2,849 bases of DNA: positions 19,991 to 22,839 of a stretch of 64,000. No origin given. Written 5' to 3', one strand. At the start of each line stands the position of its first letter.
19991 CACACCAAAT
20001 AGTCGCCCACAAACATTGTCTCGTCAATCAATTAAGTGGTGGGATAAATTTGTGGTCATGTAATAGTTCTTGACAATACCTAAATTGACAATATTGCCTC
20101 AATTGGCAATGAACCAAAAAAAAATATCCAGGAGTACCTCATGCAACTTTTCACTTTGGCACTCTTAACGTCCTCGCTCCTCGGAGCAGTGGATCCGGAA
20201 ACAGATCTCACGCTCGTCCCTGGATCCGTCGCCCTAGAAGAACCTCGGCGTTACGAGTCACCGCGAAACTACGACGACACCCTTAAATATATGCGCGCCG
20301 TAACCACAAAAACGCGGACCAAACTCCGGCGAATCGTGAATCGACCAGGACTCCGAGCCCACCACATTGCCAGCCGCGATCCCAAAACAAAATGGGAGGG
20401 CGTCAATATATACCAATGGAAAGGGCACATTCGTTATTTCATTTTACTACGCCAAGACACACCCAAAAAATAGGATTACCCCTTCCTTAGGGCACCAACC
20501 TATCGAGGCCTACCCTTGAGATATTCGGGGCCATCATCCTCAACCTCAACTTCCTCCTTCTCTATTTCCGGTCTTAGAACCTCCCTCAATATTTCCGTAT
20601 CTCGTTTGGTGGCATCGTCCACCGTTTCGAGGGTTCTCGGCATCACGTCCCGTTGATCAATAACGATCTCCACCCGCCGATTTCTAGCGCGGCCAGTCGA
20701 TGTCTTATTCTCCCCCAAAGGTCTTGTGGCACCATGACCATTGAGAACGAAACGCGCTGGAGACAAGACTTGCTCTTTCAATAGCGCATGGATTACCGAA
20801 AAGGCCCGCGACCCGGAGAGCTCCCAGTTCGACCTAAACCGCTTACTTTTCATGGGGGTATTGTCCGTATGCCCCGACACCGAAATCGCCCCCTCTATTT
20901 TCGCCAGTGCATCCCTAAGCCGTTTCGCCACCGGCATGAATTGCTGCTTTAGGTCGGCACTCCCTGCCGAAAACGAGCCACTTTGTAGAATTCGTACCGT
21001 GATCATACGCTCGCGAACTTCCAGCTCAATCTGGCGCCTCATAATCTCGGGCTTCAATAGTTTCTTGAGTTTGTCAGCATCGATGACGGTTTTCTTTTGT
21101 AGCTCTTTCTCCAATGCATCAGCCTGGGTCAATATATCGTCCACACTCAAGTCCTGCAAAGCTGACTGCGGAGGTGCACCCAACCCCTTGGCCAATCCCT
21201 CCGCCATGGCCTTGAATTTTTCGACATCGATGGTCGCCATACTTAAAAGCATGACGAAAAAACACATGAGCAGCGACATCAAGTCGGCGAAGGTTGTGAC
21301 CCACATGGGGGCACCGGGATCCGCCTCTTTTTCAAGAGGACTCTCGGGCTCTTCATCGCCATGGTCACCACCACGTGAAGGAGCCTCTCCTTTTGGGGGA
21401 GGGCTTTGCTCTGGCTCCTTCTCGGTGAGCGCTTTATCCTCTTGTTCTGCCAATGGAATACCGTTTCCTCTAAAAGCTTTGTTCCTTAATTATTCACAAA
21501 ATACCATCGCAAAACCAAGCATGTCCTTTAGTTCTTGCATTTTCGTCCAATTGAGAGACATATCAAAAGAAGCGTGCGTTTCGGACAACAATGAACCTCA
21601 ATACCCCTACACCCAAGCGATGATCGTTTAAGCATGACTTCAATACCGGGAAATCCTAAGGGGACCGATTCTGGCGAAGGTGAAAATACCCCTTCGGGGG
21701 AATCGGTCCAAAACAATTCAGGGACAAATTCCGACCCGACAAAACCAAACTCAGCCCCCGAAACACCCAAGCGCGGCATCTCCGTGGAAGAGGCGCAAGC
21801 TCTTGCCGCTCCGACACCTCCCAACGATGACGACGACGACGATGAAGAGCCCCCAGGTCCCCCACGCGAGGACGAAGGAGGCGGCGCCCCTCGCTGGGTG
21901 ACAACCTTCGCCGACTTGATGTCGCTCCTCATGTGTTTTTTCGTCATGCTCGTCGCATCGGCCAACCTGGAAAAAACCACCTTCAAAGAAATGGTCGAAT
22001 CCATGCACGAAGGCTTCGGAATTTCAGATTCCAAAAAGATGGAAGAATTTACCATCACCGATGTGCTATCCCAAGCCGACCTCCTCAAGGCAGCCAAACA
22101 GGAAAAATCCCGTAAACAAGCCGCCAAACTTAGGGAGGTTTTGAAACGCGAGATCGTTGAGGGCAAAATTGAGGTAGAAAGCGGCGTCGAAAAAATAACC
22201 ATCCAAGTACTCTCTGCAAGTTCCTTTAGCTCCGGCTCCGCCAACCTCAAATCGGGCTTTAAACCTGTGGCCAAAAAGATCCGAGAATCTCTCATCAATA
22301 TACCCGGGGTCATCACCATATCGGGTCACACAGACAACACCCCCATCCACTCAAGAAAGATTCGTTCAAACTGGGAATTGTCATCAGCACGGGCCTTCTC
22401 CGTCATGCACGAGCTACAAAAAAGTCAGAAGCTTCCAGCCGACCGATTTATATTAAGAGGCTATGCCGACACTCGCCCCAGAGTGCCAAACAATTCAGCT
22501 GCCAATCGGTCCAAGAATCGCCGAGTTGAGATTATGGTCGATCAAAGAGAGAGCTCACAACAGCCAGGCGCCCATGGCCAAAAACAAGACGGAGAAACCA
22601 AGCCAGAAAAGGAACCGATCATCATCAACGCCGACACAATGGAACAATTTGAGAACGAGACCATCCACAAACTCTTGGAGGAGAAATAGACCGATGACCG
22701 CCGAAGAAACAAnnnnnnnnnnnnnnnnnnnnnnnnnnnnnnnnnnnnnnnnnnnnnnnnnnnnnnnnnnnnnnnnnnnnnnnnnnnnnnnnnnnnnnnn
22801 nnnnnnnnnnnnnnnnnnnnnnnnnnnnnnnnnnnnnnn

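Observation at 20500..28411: Non-canonical stator island: two divergent MotB paralogues, an orphan MotA followed by an unknown protein, plus WD40 and a dead HD-GYP regulator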

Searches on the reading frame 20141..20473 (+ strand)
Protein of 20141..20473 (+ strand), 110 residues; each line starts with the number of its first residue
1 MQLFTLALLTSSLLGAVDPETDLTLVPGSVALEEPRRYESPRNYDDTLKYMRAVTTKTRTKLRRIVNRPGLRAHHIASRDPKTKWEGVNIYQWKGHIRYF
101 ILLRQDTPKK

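Call 3: search_protein_families(library=pfam, proteins=[window:20141-20473:+], max_evalue=0.01)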
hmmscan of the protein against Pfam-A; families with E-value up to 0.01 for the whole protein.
window:20141-20473:+ (110 aa): 0 families

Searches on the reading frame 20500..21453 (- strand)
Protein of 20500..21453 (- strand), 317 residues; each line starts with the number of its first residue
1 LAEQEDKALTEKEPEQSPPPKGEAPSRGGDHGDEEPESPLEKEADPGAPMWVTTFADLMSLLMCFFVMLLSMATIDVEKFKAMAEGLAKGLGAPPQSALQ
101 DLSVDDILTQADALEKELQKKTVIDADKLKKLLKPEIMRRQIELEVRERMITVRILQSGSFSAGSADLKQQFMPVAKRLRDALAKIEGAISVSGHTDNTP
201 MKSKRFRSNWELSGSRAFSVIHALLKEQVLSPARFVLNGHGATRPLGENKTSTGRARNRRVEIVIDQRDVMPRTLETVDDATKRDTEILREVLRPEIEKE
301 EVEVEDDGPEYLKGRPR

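Call 3: search_protein_families(library=pfam, proteins=[window:20500-21453:-], max_evalue=0.01)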
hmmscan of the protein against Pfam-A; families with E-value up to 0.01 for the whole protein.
window:20500-21453:- (317 aa): 3 families
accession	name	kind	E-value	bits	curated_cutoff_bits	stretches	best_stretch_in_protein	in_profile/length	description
PF13677.11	MotB_plug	-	6.8e-18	64.4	24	1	44-89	10-56/58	Membrane MotB of proton-channel complex MotA/MotB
PF00691.25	OmpA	-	2.9e-14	53.6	27.2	1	161-259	2-98/98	OmpA family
PF16132.11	DUF4843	-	0.0026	17.8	34.5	1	102-168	54-122/163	Domain of unknown function (DUF4843)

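Call 4: search_protein_families(library=ncbifam, proteins=[window:20500-21453:-], max_evalue=0.01)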
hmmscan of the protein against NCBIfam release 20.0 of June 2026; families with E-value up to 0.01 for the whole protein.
window:20500-21453:- (317 aa): 34 families (the best 25 are shown)
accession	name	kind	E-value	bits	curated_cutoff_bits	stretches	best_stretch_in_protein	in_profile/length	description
NF006508.0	PRK08944.1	subfamily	7e-71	238.9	259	2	110-270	132-292/304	MotB family protein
NF006541.1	PRK09038.1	equivalog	5.7e-46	157.2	283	1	50-267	15-250/253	flagellar motor protein MotD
NF005382.1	PRK06925.1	equivalog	2.2e-40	139.3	264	1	53-266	2-224/225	flagellar motor protein MotS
TIGR03350.1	type_VI_ompA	equivalog_domain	3.5e-37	127.4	139.8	1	128-265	1-137/137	type VI secretion system protein TssL, long form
NF005831.1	PRK07734.1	equivalog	1.1e-36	126.9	301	1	50-265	17-248/250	flagellar motor protein MotB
NF005444.0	PRK07033.1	equivalog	5.2e-36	124.6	520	1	121-265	278-421/438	DotU family type VI secretion system protein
NF005195.1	PRK06667.1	equivalog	1.9e-35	122.8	300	1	47-266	11-236/241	flagellar motor protein MotB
NF005999.0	PRK08126.1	subfamily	5.1e-29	101.3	571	1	123-265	289-430/432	hypothetical protein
NF005236.0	PRK06742.1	equivalog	5e-27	94.8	312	1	42-265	3-223/225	flagellar motor protein MotS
NF053611.1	YiaD_Gzip_OmpA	equivalog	2.7e-23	82.8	175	1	126-265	71-206/206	YiaD family glycine zipper/OmpA-like lipoprotein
NF006285.1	PRK08457.1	equivalog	3.9e-21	76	250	1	49-281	14-246/253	flagellar motor protein MotB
NF006547.1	PRK09040.1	equivalog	9.8e-21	74.1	194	2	172-265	106-200/213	hypothetical protein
NF006542.0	PRK09039.1-1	equivalog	5.6e-19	68.5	388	1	170-265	524-624/627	peptidoglycan -binding protein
NF006543.0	PRK09039.1-2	equivalog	3.5e-18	66.5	305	1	161-268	236-350/350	peptidoglycan -binding protein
NF053612.1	anchor_PA1041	equivalog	1.1e-15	58.2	250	1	143-266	117-236/236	PA1041 family peptidoglycan-binding anchor lipoprotein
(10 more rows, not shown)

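Call 66: search_protein_families(library=padloc, proteins=[window:20500-21453:-], max_evalue=0.001)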
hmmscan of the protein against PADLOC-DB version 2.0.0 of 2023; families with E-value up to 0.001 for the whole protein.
window:20500-21453:- (317 aa): 6 families
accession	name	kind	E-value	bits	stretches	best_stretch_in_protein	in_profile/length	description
PDLC00651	ZorB3|ZorB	-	3.6e-22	76.9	1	161-265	93-202/215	MotB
PDLC00608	ZorB1|ZorB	-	3.8e-20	70.3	1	44-265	11-225/243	MotB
PDLC00609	ZorB1|ZorB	-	1.9e-16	58.3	1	50-267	18-216/232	MotB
PDLC00610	ZorB1|ZorB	-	7.8e-16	56.4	1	189-264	149-233/254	MotB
PDLC00612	ZorB1|ZorB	-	3.2e-09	34.7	1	184-272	182-269/293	MotB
PDLC00641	ZorB2|ZorB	-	7.6e-06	23.8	1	50-265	16-222/238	MotB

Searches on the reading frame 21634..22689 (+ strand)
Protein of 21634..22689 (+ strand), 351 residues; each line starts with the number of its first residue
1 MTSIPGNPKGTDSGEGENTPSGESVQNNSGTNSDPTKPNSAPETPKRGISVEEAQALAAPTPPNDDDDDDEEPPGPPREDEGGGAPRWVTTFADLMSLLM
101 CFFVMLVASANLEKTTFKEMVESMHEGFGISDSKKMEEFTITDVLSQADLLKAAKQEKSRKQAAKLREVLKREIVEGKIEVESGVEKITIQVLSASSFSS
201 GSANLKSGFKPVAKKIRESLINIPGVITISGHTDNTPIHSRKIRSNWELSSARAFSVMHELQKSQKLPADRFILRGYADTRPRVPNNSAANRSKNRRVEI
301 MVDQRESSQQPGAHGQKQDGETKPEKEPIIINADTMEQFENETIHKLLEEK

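Call 3: search_protein_families(library=pfam, proteins=[window:21634-22689:+], max_evalue=0.01)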
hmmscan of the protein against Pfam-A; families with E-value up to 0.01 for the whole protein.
window:21634-22689:+ (351 aa): 2 families
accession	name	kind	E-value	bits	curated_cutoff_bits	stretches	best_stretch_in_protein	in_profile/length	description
PF13677.11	MotB_plug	-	1.9e-16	59.8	24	1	79-128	9-58/58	Membrane MotB of proton-channel complex MotA/MotB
PF00691.25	OmpA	-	3.8e-14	53.3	27.2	1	198-296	2-98/98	OmpA family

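Call 4: search_protein_families(library=ncbifam, proteins=[window:21634-22689:+], max_evalue=0.01)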
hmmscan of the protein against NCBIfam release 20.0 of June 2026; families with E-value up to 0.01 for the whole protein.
window:21634-22689:+ (351 aa): 34 families (the best 25 are shown)
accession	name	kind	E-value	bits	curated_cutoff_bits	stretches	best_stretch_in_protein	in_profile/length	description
NF006508.0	PRK08944.1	subfamily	2.2e-72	243.9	259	2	146-310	131-295/304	MotB family protein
NF006541.1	PRK09038.1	equivalog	3.3e-41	141.6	283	1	80-305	8-251/253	flagellar motor protein MotD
NF005236.0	PRK06742.1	equivalog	1.7e-38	132.4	312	1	84-302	8-223/225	flagellar motor protein MotS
NF005382.1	PRK06925.1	equivalog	3.7e-37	128.8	264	1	90-303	2-224/225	flagellar motor protein MotS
TIGR03350.1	type_VI_ompA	equivalog_domain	3.6e-36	124.1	139.8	1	165-302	1-137/137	type VI secretion system protein TssL, long form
NF005831.1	PRK07734.1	equivalog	1.8e-35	122.9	301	1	87-302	17-248/250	flagellar motor protein MotB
NF005444.0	PRK07033.1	equivalog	1.3e-34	119.9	520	1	153-307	273-426/438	DotU family type VI secretion system protein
NF005195.1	PRK06667.1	equivalog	4.4e-33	115.1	300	1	83-303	10-236/241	flagellar motor protein MotB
NF005999.0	PRK08126.1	subfamily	7.9e-30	104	571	1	154-303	282-431/432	hypothetical protein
NF053611.1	YiaD_Gzip_OmpA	equivalog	8e-23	81.2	175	1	161-302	73-206/206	YiaD family glycine zipper/OmpA-like lipoprotein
NF006285.1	PRK08457.1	equivalog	1.9e-20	73.7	250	1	87-309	15-237/253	flagellar motor protein MotB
NF004651.0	PRK05996.1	equivalog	3.7e-20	72.8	342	2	154-305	269-422/424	MotB family protein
NF006547.1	PRK09040.1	equivalog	1.4e-18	67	194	1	154-310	51-208/213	hypothetical protein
NF006542.0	PRK09039.1-1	equivalog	7.4e-18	64.8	388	1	212-302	536-624/627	peptidoglycan -binding protein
NF006543.0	PRK09039.1-2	equivalog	3.9e-17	63.1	305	1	173-305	213-350/350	peptidoglycan -binding protein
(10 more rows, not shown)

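Call 66: search_protein_families(library=padloc, proteins=[window:21634-22689:+], max_evalue=0.001)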
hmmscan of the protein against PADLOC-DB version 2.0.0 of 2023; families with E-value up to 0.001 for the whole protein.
window:21634-22689:+ (351 aa): 6 families
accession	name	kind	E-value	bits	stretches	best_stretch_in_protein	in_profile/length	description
PDLC00651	ZorB3|ZorB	-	3.6e-21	73.7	1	154-310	53-210/215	MotB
PDLC00608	ZorB1|ZorB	-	4.2e-20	70.1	1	88-302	17-225/243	MotB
PDLC00610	ZorB1|ZorB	-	2.5e-16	58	1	227-301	150-233/254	MotB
PDLC00609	ZorB1|ZorB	-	6e-12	43.6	1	89-307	19-219/232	MotB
PDLC00612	ZorB1|ZorB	-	4.3e-08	31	1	227-300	187-264/293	MotB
PDLC00641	ZorB2|ZorB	-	3.1e-06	25.1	1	88-303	17-223/238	MotB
